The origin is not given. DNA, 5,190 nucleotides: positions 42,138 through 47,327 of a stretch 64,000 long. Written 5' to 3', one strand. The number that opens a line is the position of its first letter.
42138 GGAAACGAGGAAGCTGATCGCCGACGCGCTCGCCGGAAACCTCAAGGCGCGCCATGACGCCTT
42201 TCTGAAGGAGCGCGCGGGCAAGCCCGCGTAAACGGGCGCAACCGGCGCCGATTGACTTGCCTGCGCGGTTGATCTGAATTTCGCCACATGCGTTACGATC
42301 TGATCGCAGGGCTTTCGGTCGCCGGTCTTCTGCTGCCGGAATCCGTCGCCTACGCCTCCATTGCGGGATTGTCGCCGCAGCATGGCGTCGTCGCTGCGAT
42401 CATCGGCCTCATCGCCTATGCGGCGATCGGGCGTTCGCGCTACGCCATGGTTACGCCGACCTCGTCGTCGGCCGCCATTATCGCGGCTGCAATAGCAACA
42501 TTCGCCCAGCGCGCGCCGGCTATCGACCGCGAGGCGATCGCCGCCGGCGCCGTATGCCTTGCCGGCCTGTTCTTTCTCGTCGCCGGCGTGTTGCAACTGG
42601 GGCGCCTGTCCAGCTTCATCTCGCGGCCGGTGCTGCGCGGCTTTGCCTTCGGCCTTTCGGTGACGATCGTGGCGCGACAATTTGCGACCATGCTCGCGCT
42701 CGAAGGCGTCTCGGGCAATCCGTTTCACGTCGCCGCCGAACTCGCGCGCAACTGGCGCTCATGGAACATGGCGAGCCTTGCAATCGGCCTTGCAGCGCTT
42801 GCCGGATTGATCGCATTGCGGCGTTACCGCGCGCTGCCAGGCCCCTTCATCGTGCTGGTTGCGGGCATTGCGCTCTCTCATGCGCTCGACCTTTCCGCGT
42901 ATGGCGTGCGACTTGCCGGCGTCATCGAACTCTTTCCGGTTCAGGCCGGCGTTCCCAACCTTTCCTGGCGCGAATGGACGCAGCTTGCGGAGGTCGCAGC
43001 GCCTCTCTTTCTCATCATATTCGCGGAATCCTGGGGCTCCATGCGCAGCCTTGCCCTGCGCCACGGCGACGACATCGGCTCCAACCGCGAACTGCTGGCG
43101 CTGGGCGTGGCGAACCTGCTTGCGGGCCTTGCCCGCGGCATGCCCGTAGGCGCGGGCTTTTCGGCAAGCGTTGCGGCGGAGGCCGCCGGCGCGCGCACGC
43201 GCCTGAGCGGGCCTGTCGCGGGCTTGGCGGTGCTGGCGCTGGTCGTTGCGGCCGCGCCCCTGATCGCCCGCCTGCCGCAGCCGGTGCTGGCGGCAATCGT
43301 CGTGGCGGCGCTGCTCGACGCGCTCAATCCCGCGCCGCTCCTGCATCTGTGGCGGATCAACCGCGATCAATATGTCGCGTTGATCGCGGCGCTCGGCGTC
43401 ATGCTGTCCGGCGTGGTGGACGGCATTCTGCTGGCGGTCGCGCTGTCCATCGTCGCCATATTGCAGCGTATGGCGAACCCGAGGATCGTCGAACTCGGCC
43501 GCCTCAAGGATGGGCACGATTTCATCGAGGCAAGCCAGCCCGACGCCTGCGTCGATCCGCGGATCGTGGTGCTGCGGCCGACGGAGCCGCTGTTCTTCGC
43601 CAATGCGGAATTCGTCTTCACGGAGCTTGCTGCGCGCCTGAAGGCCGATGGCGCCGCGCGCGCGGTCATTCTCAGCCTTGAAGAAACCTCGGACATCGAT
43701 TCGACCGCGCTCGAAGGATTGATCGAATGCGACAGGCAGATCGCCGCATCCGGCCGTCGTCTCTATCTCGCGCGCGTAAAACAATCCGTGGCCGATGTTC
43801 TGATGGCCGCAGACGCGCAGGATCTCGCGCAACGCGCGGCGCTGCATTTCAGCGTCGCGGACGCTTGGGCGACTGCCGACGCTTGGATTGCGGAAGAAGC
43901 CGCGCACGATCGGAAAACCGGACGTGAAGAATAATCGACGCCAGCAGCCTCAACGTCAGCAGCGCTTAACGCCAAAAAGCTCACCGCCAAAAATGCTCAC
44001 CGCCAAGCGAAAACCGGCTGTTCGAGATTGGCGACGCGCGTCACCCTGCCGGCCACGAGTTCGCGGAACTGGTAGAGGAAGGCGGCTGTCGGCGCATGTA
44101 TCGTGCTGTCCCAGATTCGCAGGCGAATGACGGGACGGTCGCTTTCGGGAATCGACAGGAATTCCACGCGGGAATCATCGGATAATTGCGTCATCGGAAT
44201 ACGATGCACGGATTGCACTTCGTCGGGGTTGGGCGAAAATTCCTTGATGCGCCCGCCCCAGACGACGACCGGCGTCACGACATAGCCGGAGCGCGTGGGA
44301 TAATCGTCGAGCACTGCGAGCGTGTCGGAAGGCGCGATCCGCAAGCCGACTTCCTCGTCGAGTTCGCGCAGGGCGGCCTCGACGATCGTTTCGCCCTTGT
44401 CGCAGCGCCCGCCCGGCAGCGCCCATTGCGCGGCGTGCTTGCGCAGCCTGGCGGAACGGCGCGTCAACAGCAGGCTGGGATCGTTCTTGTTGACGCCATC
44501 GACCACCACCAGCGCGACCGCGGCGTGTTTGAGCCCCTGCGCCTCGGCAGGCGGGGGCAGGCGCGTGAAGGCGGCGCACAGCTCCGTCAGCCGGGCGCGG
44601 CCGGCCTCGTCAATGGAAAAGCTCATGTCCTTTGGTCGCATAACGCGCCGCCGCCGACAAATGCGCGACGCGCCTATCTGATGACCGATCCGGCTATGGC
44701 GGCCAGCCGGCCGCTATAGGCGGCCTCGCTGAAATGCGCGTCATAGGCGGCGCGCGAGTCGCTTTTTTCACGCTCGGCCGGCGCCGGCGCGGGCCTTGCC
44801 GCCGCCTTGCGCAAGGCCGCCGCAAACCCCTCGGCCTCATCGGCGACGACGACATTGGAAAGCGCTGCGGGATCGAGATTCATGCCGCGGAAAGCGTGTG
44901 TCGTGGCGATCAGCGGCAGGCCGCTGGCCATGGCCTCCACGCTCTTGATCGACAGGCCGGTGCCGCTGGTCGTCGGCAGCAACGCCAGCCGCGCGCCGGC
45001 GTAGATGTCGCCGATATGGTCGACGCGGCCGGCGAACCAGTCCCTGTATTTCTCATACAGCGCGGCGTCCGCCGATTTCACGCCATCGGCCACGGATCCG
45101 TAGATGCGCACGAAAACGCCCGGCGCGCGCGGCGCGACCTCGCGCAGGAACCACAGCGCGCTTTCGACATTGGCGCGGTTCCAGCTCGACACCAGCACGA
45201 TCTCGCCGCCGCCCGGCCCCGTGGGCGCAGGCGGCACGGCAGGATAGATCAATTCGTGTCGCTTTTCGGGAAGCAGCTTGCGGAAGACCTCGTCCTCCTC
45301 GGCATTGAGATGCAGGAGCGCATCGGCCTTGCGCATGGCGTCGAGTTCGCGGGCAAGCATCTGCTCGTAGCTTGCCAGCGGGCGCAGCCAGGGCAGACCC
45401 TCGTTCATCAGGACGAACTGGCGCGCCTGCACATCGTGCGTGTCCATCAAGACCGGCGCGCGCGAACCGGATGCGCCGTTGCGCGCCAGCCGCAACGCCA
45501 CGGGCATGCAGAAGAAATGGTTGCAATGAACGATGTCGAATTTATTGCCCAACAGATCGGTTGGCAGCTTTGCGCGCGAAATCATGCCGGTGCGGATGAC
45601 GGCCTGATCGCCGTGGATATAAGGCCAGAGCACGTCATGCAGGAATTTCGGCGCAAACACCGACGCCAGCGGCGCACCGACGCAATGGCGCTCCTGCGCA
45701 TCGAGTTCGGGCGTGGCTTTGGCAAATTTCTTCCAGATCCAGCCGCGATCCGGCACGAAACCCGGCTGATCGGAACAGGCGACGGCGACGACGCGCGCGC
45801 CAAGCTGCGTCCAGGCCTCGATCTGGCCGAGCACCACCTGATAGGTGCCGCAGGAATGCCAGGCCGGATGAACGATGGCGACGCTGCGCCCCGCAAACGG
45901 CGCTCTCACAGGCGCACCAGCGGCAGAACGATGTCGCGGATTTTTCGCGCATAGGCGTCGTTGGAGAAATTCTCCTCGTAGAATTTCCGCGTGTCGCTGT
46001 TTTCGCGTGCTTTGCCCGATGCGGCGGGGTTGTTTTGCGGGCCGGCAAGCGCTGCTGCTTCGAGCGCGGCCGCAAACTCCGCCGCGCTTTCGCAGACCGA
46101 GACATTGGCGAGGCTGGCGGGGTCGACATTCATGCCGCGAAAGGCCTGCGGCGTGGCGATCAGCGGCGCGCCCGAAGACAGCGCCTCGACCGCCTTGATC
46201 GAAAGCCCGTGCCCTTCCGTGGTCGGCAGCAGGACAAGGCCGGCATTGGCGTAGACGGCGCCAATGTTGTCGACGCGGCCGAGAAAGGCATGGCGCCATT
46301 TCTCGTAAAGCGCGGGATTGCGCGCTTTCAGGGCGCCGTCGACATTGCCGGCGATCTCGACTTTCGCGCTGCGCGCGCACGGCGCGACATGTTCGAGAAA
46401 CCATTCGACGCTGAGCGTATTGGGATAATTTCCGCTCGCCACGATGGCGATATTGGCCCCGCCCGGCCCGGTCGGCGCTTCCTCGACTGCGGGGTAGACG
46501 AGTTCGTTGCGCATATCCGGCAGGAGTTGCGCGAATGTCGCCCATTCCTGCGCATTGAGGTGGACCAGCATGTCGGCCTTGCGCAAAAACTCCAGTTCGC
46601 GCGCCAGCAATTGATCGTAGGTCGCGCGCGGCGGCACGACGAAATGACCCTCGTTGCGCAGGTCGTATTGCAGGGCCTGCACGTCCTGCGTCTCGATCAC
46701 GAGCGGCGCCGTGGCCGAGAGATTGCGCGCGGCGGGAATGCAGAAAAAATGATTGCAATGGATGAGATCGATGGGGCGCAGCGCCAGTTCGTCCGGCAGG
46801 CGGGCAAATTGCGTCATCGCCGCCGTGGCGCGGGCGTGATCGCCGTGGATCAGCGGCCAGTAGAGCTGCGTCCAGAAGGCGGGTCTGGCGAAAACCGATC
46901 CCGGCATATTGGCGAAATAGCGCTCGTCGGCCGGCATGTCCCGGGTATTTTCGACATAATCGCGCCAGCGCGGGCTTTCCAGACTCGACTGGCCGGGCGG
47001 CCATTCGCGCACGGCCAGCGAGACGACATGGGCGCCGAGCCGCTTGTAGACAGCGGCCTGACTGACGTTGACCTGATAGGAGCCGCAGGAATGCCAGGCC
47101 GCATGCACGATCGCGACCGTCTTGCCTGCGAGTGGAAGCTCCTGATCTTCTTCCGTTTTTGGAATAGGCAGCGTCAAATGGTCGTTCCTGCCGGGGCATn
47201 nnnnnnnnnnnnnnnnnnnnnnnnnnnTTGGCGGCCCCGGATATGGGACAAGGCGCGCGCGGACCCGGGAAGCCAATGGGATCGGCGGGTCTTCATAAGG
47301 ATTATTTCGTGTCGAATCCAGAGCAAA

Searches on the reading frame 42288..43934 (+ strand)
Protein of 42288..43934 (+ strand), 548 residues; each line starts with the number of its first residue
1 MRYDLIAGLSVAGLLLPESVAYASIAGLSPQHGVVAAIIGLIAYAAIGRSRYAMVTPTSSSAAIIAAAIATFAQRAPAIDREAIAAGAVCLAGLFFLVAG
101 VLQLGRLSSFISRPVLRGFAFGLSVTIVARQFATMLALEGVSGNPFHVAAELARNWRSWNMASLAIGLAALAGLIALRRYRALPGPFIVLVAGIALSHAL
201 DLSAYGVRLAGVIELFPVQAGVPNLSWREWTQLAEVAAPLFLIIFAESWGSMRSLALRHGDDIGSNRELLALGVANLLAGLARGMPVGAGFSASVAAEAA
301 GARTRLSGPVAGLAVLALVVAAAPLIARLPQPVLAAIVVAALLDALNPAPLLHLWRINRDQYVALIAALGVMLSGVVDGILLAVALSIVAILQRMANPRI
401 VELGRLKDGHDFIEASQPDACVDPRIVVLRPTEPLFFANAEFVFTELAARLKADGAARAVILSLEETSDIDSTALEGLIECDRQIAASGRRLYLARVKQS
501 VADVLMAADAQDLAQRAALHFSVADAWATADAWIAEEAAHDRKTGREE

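Call 12: search_protein_families(library=pfam, proteins=[window:42288-43934:+], max_evalue=0.001)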
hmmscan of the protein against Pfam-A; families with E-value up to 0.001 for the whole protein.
window:42288-43934:+ (548 aa): 3 families
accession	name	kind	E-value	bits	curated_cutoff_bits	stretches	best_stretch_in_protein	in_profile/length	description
PF00916.26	Sulfate_transp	-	2.3e-69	234.4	23.2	1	2-367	2-379/380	Sulfate permease family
PF01740.26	STAS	-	3.2e-13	49.8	22.6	1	418-513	2-96/106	STAS domain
PF16983.11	MFS_MOT1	-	2.3e-06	28.4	30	1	265-341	29-107/111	Molybdate transporter of MFS superfamily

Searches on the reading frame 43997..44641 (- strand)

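Call 4: search_protein_families(library=pfam, proteins=[window:43997-44641:-], max_evalue=0.01)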
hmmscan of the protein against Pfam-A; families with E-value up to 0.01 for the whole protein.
window:43997-44641:- (214 aa): 2 families
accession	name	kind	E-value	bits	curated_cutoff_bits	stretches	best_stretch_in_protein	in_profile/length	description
PF00293.34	NUDIX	-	1.6e-18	67.4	21.1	1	38-153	2-118/134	NUDIX domain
PF13869.12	NUDIX_2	-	0.0008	19.3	27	1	7-99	12-96/188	Nucleotide hydrolase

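Call 5: search_protein_families(library=ncbifam, proteins=[window:43997-44641:-], max_evalue=0.01)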
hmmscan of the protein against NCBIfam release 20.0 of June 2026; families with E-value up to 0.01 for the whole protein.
window:43997-44641:- (214 aa): 25 families
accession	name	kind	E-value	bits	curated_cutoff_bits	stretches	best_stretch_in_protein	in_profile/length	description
NF007980.0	PRK10707.1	equivalog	1.2e-27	96.8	134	1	18-168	8-158/192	CoA pyrophosphatase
NF006530.0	PRK08999.1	equivalog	4.4e-12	45.7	245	1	45-146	8-105/315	Nudix family hydrolase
TIGR00586.1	mutt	equivalog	1.7e-09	37.7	97.9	1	49-118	10-80/129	8-oxo-dGTP diphosphatase MutT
NF008044.0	PRK10776.1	equivalog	1e-07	31.9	148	1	49-112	9-72/130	8-oxo-dGTP diphosphatase MutT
NF003791.0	PRK05379.2-3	equivalog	1e-07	31.5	409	1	16-103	174-259/340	bifunctional nicotinamide-nucleotide adenylyltransferase/Nudix hydroxylase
NF007834.0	PRK10546.1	equivalog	4e-07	29.9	156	1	45-109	5-68/135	pyrimidine (deoxy)nucleoside triphosphate diphosphatase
NF008736.0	PRK11762.1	equivalog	8.6e-07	28.7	169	1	41-121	49-121/186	ADP compounds hydrolase NudE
NF001938.0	PRK00714.1-5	equivalog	1e-06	28.3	116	1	56-102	26-76/172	RNA pyrophosphohydrolase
NF003788.0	PRK05379.1-5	equivalog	1.1e-06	28.2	354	1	43-104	212-271/351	bifunctional nicotinamide-nucleotide adenylyltransferase/Nudix hydroxylase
NF003787.0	PRK05379.1-4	equivalog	1.2e-06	27.8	449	1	41-103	205-265/346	bifunctional nicotinamide-nucleotide adenylyltransferase/Nudix hydroxylase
NF003786.0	PRK05379.1-2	equivalog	2.5e-06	27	397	1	44-103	218-275/354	bifunctional nicotinamide-nucleotide adenylyltransferase/Nudix hydroxylase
NF012016.0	PRK15472.1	equivalog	4.2e-06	26.5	95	1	46-102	6-62/141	nucleoside triphosphatase NudI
NF052459.1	OxoGTPPhMutT1Mycb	equivalog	5.6e-06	25.7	475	1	70-154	28-110/292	8-oxo-(d)GTP phosphatase MutT1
NF041652.1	Nud_hyd_Dein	equivalog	6.1e-06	26.5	200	1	50-109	21-81/152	Nudix hydrolase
NF001936.0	PRK00714.1-3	equivalog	6.9e-06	26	118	1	42-120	10-79/155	RNA pyrophosphohydrolase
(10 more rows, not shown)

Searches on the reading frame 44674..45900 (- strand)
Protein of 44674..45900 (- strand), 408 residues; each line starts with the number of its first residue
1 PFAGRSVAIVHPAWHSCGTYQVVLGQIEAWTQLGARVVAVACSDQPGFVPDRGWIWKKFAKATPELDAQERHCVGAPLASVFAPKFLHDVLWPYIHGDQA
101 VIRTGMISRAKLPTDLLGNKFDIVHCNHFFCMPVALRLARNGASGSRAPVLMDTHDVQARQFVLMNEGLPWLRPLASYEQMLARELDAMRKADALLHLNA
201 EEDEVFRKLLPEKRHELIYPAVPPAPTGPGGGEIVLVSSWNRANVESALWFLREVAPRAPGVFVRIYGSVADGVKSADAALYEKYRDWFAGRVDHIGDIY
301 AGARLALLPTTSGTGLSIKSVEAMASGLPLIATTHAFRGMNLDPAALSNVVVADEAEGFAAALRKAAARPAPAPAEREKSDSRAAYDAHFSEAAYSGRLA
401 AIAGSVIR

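Call 4: search_protein_families(library=pfam, proteins=[window:44674-45900:-], max_evalue=0.01)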
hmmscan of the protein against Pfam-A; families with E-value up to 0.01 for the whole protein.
window:44674-45900:- (408 aa): 5 families
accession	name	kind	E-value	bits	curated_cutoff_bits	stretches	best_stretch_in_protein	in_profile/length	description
PF13692.12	Glyco_trans_1_4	-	2.9e-12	47.5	27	1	234-366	4-139/142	Glycosyl transferases group 1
PF13579.12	Glyco_trans_4_4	-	1.3e-06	29.3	29.7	1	21-214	5-151/158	Glycosyl transferase 4-like domain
PF13439.12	Glyco_transf_4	-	2.1e-05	25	28.5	1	106-223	58-167/170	Glycosyltransferase Family 4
PF13524.12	Glyco_trans_1_2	-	6.7e-05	23.3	25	1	250-401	4-141/144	Glycosyl transferase-like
PF00534.26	Glycos_transf_1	-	0.00025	21.1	26.4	1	289-367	77-156/172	Glycosyl transferases group 1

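Call 5: search_protein_families(library=ncbifam, proteins=[window:44674-45900:-], max_evalue=0.01)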
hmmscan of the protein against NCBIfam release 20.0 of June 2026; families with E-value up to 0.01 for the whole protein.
window:44674-45900:- (408 aa): 2 families
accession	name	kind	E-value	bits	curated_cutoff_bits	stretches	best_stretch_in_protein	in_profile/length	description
TIGR03087.1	stp1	hypoth_equivalog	1.2e-07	31.2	316.65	1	242-373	236-366/397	TIGR03087 family PEP-CTERM/XrtA system glycosyltransferase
TIGR03088.1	stp2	hypoth_equivalog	1.7e-06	27.4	409.05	1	288-396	258-363/374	TIGR03088 family PEP-CTERM/XrtA system glycosyltransferase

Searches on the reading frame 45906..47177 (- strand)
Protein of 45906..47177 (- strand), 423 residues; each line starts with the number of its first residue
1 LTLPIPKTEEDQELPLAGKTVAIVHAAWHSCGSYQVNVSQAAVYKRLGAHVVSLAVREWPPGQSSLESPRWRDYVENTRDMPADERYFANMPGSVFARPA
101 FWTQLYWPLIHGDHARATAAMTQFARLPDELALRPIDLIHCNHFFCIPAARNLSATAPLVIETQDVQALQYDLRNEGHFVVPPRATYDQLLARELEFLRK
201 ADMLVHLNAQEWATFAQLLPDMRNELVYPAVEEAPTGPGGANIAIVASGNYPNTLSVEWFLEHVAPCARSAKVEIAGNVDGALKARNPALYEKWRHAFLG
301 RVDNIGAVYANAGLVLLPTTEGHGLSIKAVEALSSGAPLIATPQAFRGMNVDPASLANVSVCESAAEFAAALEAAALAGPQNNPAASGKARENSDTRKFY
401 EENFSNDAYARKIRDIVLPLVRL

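Call 4: search_protein_families(library=pfam, proteins=[window:45906-47177:-], max_evalue=0.01)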
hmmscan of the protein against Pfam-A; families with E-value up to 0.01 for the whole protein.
window:45906-47177:- (423 aa): 3 families
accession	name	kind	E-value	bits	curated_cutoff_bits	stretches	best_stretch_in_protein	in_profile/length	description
PF13692.12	Glyco_trans_1_4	-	8.3e-13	49.2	27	1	245-373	4-137/142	Glycosyl transferases group 1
PF00534.26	Glycos_transf_1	-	2.5e-05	24.3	26.4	1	270-373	47-153/172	Glycosyl transferases group 1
PF13524.12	Glyco_trans_1_2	-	0.009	16.4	25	0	259-374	4-110/144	Glycosyl transferase-like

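Call 5: search_protein_families(library=ncbifam, proteins=[window:45906-47177:-], max_evalue=0.01)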
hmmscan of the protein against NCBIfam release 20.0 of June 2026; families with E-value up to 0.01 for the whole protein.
window:45906-47177:- (423 aa): 2 families
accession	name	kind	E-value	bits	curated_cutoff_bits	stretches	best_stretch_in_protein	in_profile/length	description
TIGR03087.1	stp1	hypoth_equivalog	3e-08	33.3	316.65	1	250-394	234-377/397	TIGR03087 family PEP-CTERM/XrtA system glycosyltransferase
TIGR04047.1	MSMEG_0565_glyc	hypoth_equivalog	0.0023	17.1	259.85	1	305-385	270-348/373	MSMEG_0565 family glycosyltransferase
